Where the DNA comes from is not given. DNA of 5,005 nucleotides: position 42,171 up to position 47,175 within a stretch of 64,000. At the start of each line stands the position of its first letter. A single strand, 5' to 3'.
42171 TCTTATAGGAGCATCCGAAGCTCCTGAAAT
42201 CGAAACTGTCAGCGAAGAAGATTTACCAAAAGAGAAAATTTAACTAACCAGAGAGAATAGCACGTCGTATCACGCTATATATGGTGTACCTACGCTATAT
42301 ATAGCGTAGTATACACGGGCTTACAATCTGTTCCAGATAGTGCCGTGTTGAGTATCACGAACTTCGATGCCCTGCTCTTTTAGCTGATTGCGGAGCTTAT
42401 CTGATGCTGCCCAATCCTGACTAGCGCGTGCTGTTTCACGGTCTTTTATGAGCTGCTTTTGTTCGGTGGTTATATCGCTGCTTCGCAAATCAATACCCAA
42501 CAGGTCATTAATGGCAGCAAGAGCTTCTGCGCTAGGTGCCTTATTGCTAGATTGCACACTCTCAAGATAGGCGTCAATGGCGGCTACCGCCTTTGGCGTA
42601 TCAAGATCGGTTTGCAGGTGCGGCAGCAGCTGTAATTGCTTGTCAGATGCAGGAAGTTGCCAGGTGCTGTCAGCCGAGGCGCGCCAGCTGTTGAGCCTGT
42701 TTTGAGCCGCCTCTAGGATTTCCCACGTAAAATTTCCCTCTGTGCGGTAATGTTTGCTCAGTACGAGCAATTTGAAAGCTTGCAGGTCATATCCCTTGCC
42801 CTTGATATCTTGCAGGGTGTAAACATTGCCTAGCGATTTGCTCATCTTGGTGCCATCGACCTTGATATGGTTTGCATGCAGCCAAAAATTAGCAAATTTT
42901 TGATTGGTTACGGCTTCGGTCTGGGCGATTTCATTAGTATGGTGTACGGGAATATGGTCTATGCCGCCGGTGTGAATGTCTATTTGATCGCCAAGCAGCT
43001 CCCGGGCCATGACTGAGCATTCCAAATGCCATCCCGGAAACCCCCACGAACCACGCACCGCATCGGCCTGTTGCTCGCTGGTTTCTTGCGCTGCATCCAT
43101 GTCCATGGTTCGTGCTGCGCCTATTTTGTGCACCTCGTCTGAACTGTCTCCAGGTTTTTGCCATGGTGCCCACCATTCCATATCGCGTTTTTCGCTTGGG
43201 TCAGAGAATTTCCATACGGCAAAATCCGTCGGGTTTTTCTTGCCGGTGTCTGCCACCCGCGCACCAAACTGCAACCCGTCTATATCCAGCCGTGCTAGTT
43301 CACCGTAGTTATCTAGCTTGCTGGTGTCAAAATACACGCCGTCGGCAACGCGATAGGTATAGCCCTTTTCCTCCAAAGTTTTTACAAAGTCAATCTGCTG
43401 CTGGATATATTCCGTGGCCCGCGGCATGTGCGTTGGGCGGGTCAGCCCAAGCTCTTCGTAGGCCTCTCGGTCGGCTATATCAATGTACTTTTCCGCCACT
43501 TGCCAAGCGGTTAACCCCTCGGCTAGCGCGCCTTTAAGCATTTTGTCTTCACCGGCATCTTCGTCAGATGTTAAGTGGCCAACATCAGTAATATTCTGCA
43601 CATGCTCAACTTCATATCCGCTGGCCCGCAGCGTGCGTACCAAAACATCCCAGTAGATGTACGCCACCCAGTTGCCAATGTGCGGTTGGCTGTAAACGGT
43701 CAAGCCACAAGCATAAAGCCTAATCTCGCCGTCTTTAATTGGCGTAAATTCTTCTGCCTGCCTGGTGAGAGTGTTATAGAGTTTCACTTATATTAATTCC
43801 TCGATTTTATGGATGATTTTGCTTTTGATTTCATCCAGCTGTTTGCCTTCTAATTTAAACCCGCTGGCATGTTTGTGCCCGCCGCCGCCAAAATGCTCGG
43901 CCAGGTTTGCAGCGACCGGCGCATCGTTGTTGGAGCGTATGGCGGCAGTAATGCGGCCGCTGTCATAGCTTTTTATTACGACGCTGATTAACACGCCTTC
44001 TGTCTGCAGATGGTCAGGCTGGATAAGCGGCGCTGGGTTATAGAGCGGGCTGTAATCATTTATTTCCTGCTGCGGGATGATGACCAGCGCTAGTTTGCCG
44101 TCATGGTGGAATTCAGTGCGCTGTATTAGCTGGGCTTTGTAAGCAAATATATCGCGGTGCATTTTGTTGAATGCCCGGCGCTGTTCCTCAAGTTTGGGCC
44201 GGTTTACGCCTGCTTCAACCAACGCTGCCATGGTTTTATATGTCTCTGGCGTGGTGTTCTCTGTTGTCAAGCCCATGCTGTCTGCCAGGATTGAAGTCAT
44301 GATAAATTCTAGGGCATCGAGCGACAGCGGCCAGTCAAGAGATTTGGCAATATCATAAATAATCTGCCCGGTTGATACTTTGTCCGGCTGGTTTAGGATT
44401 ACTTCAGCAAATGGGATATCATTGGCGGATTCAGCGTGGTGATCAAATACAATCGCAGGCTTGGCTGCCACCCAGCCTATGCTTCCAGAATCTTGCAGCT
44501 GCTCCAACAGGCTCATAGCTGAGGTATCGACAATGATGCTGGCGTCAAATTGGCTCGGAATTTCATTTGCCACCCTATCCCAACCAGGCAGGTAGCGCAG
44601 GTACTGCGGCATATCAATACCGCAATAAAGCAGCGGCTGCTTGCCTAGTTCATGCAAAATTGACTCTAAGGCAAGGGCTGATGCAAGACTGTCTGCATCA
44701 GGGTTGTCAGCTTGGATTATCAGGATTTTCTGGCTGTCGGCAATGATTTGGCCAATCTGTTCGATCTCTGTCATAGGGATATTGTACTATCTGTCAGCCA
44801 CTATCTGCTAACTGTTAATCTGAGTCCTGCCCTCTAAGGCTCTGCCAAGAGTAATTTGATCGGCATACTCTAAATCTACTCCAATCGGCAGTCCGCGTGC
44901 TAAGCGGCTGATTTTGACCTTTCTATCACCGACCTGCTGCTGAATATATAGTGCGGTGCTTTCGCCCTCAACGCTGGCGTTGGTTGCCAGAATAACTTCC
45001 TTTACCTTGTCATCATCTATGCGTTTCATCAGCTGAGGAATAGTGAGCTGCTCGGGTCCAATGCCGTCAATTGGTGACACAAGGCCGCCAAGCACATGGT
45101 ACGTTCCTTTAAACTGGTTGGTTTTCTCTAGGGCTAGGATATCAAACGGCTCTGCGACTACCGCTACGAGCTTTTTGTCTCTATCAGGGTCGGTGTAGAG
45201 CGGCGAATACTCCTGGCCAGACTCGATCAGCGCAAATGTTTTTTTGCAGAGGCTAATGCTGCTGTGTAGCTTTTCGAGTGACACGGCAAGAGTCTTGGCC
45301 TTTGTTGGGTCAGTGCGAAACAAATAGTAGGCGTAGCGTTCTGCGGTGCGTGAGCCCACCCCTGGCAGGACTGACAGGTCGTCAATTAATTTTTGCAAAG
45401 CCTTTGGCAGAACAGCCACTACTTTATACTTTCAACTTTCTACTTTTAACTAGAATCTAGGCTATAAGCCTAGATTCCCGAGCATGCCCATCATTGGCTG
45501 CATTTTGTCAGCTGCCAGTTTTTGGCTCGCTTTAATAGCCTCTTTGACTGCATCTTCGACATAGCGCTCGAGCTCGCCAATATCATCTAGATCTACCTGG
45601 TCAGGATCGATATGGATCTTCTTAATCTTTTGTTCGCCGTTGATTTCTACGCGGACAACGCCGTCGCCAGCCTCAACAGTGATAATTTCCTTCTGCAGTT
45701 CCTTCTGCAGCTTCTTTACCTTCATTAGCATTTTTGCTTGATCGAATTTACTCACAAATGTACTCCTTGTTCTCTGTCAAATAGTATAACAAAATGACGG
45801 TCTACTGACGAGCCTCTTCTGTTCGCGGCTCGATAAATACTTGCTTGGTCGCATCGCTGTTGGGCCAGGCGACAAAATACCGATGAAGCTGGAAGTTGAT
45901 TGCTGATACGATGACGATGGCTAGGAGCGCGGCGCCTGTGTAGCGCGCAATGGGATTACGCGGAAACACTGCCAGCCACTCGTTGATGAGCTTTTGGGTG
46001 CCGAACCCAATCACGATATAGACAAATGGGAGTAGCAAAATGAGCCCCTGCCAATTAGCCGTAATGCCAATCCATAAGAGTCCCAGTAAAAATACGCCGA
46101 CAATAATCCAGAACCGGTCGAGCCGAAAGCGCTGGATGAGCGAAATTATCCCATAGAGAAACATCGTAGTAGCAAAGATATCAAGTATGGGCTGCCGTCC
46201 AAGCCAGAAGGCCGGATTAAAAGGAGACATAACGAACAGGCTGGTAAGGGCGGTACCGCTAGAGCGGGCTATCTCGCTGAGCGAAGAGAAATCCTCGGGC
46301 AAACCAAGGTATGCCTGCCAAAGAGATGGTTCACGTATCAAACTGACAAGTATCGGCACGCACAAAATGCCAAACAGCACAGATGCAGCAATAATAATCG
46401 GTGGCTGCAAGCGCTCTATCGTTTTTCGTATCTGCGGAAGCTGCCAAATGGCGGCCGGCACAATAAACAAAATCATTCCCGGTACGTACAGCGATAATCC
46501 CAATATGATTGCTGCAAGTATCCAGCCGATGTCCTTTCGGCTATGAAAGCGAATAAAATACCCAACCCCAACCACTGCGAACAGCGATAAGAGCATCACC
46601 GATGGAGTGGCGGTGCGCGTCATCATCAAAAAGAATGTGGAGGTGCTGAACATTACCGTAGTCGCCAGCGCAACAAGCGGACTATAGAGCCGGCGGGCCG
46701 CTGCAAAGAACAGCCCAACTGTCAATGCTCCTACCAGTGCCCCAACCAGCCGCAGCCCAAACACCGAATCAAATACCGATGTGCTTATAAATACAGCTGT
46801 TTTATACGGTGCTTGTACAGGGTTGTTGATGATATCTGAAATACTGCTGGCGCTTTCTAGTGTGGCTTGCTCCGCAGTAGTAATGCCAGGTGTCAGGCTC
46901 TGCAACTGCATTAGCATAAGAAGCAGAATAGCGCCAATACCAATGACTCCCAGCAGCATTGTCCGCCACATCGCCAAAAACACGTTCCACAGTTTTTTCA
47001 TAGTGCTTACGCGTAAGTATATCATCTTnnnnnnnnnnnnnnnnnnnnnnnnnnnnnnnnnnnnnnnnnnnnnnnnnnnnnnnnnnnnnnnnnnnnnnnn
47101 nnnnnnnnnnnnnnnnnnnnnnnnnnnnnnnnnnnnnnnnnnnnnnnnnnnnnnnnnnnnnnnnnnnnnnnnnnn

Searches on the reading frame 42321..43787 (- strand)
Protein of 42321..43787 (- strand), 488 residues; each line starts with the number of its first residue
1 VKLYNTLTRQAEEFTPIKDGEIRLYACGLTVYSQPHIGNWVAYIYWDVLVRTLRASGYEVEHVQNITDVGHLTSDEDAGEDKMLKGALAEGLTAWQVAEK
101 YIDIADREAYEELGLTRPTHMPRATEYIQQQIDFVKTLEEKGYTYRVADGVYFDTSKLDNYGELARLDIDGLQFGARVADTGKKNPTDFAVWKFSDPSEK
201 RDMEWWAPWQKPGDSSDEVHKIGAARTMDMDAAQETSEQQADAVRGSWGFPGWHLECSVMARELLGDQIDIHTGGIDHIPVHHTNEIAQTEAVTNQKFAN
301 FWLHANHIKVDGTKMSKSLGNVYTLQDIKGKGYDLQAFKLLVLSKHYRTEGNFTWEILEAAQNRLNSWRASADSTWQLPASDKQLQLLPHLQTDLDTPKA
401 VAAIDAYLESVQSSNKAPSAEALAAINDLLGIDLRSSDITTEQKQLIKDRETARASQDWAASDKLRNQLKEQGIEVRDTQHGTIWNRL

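Call 97: search_protein_families(library=pfam, proteins=[window:42321-43787:-], max_evalue=0.0001)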
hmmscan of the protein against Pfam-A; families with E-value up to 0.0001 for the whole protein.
window:42321-43787:- (488 aa): 4 families
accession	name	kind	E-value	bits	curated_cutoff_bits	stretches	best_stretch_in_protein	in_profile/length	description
PF01406.26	tRNA-synt_1e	-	2.1e-87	293.7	27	2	14-211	2-187/301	tRNA synthetases class I (C) catalytic domain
PF09334.17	tRNA-synt_1g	-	5.1e-10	39.1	20.1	1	33-159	12-128/391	tRNA synthetases class I (M)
PF23493.1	CysS_C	-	2.5e-07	31.1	23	1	438-485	3-50/51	Cysteinyl-tRNA ligase anticodon binding domain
PF00133.28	tRNA-synt_1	-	3.3e-06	26.6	22.7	0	271-345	331-405/414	tRNA synthetases class I (I, L, M and V)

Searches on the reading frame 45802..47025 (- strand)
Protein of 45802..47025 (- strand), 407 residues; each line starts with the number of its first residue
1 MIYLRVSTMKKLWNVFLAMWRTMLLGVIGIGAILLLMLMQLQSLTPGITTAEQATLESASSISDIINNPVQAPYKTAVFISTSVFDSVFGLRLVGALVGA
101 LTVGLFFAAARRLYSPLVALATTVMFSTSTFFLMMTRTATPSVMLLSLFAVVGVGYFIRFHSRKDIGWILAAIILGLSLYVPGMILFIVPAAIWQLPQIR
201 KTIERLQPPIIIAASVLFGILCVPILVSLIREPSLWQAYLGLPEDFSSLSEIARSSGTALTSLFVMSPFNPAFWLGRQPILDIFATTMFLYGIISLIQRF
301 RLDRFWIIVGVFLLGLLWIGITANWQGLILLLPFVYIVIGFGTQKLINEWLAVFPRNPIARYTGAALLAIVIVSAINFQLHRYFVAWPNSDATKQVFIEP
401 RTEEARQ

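Call 97: search_protein_families(library=pfam, proteins=[window:45802-47025:-], max_evalue=0.0001)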
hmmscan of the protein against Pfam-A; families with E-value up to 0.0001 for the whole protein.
window:45802-47025:- (407 aa): 1 family
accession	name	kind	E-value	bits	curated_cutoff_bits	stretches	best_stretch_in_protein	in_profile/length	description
PF13231.12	PMT_2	-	9.6e-10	39.3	26.1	1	82-226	14-158/160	Dolichyl-phosphate-mannose-protein mannosyltransferase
